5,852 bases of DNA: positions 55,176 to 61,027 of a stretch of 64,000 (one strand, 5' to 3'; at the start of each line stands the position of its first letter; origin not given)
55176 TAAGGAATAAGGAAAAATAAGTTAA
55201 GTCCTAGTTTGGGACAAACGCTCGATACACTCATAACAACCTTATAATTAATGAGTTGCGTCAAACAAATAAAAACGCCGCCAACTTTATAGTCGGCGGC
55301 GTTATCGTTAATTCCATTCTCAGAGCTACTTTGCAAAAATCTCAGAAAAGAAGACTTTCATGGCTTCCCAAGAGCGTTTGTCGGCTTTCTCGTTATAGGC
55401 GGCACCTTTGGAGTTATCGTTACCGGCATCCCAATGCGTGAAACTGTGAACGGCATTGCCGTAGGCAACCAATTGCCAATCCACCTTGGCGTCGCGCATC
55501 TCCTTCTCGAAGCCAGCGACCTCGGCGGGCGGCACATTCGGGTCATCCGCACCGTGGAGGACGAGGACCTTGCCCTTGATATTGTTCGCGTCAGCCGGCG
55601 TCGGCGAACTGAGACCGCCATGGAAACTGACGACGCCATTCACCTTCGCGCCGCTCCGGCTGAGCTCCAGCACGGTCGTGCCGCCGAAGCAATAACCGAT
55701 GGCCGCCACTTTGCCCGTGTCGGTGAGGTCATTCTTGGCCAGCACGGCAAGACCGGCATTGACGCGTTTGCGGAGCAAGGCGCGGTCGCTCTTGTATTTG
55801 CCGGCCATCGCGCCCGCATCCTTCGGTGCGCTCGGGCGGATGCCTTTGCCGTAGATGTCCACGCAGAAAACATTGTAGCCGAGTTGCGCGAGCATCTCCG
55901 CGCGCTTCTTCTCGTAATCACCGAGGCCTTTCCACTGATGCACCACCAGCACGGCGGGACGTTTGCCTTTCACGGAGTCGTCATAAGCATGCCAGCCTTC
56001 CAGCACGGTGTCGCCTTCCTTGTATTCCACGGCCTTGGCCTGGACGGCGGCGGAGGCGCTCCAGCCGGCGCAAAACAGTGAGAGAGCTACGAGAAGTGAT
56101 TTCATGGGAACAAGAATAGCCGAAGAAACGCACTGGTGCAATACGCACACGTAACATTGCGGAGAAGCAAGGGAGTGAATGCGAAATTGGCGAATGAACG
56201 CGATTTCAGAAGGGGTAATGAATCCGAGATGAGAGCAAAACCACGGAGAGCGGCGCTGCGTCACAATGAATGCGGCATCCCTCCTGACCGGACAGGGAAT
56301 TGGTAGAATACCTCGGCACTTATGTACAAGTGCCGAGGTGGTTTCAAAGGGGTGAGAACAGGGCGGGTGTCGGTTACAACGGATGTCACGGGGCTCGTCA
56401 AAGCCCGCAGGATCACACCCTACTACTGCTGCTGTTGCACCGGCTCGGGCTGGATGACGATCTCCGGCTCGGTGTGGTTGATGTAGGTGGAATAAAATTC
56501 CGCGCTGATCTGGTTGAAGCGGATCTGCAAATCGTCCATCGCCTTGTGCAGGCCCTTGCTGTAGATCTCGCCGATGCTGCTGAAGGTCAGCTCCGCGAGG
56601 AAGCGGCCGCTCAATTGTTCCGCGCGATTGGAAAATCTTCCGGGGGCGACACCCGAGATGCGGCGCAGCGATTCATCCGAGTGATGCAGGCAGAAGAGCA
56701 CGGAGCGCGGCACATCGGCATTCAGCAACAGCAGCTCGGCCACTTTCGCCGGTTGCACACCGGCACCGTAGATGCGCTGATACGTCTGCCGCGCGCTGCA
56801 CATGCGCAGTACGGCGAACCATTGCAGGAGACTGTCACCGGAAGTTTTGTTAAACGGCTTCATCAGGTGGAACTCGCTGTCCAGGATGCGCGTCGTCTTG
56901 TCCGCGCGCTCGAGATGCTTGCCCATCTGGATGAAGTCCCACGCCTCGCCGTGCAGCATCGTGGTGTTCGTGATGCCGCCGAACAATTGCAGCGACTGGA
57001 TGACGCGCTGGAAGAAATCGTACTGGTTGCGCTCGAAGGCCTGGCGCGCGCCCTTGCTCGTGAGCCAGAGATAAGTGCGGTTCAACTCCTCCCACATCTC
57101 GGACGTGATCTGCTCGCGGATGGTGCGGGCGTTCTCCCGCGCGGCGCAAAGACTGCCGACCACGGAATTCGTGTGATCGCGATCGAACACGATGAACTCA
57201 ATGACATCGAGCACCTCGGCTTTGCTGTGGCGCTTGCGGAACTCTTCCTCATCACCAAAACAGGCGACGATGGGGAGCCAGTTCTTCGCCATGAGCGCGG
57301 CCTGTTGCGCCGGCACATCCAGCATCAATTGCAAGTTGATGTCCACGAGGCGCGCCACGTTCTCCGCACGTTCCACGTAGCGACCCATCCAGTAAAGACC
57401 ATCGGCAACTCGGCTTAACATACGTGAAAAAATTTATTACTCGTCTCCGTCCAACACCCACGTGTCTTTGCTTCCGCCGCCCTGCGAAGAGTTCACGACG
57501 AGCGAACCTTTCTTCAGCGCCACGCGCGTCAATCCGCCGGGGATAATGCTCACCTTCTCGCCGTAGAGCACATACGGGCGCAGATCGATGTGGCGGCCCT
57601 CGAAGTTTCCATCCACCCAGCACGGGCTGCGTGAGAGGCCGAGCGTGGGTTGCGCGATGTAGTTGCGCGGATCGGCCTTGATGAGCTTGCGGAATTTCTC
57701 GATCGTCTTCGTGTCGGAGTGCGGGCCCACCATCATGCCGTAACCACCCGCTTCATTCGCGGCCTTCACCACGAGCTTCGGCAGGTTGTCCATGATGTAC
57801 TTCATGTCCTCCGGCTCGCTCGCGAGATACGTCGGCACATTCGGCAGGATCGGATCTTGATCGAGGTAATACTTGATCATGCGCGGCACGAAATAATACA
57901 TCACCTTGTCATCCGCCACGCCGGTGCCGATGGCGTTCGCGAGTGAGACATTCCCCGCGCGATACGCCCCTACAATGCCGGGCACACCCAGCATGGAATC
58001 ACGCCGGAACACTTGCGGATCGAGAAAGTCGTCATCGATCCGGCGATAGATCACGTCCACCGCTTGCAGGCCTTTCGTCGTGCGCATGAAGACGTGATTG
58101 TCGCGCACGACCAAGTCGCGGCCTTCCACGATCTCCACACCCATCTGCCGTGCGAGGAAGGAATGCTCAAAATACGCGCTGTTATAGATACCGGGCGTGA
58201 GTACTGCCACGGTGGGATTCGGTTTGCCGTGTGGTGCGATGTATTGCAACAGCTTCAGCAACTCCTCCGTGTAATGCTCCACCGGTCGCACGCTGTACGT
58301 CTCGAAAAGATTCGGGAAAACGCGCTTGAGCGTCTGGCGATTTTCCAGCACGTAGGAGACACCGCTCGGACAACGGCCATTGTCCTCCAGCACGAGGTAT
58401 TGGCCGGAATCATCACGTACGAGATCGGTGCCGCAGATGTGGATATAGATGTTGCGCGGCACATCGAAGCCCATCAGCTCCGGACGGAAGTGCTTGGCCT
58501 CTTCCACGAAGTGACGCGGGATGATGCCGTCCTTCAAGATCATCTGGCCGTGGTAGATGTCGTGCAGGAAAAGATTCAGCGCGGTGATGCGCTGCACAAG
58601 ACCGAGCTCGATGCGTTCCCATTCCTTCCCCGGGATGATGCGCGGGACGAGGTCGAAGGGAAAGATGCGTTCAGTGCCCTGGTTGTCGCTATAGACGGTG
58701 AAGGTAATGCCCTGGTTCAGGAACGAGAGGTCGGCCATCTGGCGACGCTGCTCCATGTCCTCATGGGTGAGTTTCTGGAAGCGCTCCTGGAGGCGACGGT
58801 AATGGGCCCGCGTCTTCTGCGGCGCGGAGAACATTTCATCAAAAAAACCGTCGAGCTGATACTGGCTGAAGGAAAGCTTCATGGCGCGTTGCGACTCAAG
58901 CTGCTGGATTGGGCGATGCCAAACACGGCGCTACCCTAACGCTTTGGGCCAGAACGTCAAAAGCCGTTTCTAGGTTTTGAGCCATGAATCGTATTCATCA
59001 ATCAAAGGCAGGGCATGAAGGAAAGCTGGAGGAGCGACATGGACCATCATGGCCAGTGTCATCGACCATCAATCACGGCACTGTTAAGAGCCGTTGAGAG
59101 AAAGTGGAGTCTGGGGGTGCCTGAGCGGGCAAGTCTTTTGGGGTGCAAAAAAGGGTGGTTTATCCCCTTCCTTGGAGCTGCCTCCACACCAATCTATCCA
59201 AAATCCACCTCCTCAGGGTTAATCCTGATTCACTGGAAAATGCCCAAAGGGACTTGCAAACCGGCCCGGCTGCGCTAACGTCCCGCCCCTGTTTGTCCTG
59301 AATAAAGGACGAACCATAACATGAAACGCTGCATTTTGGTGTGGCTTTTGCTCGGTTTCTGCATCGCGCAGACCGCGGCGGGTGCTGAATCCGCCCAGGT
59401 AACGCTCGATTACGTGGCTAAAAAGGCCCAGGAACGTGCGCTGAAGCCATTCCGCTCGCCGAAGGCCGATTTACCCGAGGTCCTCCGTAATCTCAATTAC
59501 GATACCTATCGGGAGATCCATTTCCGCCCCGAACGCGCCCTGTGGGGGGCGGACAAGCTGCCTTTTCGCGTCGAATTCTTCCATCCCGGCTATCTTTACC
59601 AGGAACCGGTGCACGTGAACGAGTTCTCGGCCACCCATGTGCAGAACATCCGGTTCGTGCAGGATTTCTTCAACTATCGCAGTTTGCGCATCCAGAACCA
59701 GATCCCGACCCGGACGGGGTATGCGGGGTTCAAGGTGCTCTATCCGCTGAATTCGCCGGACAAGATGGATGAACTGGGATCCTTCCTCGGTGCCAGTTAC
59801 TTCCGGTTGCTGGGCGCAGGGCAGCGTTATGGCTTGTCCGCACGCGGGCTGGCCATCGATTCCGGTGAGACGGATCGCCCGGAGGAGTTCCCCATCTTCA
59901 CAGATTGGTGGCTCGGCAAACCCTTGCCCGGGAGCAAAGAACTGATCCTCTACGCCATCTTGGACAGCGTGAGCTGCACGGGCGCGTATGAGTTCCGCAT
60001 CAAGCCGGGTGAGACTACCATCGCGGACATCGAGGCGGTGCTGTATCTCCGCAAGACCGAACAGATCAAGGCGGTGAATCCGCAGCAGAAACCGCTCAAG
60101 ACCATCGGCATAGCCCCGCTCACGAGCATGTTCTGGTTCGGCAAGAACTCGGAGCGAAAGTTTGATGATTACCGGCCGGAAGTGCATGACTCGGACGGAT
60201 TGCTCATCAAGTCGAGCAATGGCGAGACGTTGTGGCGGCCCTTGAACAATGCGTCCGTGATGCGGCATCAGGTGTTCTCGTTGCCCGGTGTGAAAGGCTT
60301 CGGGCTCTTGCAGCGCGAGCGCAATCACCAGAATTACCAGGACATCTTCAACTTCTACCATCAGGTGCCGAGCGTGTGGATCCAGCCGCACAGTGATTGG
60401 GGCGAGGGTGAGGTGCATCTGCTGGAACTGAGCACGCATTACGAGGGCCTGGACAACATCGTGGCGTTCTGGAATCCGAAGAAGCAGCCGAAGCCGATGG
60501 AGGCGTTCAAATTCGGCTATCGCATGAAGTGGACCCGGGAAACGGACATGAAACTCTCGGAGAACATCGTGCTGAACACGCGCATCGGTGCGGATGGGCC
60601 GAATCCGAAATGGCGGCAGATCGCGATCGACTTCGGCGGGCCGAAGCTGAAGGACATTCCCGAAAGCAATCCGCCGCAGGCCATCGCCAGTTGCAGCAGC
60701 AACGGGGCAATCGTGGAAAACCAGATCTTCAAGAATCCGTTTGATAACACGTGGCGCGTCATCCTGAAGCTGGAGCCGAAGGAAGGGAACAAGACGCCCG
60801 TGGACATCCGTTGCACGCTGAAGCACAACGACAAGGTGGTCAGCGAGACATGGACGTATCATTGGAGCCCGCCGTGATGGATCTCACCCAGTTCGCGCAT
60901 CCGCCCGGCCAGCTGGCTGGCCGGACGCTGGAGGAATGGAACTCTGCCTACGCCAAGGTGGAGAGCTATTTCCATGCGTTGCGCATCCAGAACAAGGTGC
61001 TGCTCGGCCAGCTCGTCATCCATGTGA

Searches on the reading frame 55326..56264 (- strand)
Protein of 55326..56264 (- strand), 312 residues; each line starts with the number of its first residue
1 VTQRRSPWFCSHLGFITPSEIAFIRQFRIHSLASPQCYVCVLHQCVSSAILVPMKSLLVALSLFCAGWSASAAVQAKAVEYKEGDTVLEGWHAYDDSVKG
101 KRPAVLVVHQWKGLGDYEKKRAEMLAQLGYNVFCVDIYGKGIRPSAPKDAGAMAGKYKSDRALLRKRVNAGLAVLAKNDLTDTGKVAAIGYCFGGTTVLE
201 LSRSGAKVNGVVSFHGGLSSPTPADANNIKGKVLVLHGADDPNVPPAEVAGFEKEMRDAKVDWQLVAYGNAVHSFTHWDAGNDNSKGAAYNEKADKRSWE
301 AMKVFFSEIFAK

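Call 10: search_protein_families(library=pfam, proteins=[window:55326-56264:-], max_evalue=0.01)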
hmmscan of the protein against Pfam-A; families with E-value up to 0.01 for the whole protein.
window:55326-56264:- (312 aa): 7 families
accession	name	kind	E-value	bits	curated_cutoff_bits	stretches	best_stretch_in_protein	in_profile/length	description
PF01738.24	DLH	-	3.4e-45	154.7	21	1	90-309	3-216/217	Dienelactone hydrolase family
PF00326.27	Peptidase_S9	-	1.5e-10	41.3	22.6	1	219-277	133-191/213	Prolyl oligopeptidase family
PF00561.26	Abhydrolase_1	-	8.7e-06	26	25.8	1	103-212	1-98/245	alpha/beta hydrolase fold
PF12146.15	Hydrolase_4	-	3.1e-05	23.8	27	0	224-275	185-234/239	Serine aminopeptidase, S33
PF12697.13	Abhydrolase_6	-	0.0018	19.4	26.3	1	105-214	1-91/217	Alpha/beta hydrolase family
PF02230.22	Abhydrolase_2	-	0.002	18.4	23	1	162-274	92-200/217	Phospholipase/Carboxylesterase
PF08840.17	BAAT_C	-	0.0078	16.7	20.9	0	224-274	107-159/210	BAAT / Acyl-CoA thioester hydrolase C terminal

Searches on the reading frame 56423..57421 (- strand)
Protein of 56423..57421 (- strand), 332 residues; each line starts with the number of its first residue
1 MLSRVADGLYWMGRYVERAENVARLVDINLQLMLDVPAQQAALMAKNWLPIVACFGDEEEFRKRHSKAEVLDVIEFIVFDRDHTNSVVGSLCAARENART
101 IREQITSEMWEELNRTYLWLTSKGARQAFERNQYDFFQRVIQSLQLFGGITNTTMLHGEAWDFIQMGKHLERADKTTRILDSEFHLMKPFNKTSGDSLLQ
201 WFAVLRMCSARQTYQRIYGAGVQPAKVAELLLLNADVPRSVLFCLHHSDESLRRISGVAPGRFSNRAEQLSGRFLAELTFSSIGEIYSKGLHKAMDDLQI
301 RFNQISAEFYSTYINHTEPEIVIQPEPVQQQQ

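Call 9: search_protein_families(library=pfam, proteins=[window:56423-57421:-], max_evalue=0.01)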
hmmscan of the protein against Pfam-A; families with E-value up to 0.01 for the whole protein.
window:56423-57421:- (332 aa): 1 family
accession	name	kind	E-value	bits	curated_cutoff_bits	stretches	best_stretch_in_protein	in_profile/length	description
PF04168.17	Alpha-E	-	6.8e-97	325.1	20.8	1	1-313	1-293/294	A predicted alpha-helical domain with a conserved ER motif.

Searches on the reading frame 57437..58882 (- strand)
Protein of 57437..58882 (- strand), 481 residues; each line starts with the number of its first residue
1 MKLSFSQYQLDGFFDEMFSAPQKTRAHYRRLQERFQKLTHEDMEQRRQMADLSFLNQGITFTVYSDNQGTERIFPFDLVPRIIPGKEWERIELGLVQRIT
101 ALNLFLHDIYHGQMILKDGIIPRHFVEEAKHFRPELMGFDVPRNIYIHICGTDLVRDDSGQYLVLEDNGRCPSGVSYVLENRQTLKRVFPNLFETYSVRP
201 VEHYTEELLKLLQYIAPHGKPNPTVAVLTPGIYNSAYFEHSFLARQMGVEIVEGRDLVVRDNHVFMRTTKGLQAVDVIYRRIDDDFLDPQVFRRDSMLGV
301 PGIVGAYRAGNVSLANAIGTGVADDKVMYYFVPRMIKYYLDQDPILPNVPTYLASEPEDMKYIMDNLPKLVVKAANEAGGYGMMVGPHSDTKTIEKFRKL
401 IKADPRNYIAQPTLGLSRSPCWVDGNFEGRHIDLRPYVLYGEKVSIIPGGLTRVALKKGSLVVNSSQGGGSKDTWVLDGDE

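Call 9: search_protein_families(library=pfam, proteins=[window:57437-58882:-], max_evalue=0.01)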
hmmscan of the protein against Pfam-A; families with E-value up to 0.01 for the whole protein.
window:57437-58882:- (481 aa): 2 families
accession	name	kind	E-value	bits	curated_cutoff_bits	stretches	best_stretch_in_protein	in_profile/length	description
PF14403.11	CP_ATPgrasp_2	-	3.9e-165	549.8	32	1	80-455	1-374/374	Circularly permuted ATP-grasp type 2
PF04174.18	CP_ATPgrasp_1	-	2.4e-149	497.3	23.1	1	80-411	1-332/332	A circularly permuted ATPgrasp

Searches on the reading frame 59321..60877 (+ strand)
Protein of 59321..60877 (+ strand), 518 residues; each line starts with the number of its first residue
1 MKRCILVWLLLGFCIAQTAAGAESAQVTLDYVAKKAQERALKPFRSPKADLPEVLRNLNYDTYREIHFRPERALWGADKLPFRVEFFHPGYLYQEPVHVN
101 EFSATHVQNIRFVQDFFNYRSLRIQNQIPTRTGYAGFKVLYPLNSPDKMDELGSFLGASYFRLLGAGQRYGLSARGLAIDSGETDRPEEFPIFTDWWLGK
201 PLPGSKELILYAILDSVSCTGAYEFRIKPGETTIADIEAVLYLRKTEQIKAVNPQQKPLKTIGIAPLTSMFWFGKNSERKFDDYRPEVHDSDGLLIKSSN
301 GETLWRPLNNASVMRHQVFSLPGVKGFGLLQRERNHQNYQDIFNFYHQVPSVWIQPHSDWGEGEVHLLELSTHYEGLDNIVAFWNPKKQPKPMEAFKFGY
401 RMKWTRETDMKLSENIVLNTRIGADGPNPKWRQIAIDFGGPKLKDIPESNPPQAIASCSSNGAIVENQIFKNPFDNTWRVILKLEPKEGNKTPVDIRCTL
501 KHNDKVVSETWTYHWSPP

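Call 9: search_protein_families(library=pfam, proteins=[window:59321-60877:+], max_evalue=0.01)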
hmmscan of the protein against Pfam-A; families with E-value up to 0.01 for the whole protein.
window:59321-60877:+ (518 aa): 1 family
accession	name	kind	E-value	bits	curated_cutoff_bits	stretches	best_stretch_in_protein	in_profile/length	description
PF04349.18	MdoG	-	1.4e-172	575.4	25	1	30-515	4-478/478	Periplasmic glucan biosynthesis protein, MdoG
